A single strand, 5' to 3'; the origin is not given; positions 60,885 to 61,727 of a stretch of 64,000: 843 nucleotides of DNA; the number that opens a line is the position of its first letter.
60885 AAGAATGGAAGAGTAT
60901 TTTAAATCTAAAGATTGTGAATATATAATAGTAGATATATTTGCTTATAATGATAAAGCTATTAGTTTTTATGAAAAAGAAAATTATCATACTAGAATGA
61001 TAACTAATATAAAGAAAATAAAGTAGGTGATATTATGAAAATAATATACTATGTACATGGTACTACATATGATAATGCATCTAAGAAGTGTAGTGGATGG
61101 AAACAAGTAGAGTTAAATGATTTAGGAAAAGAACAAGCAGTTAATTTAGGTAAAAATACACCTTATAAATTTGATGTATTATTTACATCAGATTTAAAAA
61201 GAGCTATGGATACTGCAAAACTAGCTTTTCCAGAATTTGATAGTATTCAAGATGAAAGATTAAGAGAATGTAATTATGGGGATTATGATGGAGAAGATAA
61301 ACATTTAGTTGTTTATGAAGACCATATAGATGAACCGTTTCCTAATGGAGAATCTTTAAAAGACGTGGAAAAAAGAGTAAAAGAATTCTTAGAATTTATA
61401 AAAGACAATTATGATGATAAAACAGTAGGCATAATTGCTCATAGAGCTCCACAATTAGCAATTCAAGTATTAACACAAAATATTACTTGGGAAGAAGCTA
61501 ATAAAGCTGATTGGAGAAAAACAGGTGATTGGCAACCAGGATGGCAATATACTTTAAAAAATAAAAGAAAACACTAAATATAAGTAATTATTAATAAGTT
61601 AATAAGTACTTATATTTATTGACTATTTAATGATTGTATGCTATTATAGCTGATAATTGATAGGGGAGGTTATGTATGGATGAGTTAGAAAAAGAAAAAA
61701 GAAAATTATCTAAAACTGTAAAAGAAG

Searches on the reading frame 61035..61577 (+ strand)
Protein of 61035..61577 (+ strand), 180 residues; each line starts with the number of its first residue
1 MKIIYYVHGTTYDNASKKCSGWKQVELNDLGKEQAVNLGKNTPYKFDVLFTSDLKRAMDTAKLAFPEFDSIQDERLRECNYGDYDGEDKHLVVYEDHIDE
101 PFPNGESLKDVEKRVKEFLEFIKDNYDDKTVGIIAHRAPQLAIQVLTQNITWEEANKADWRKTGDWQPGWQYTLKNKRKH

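Call 9: search_protein_families(library=pfam, proteins=[window:61035-61577:+], max_evalue=0.001)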
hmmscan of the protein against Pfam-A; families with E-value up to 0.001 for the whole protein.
window:61035-61577:+ (180 aa): 1 family
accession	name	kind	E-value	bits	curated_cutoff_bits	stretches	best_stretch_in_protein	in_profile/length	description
PF00300.27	His_Phos_1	-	2.2e-27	96.4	21.7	1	8-156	6-167/194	Histidine phosphatase superfamily (branch 1)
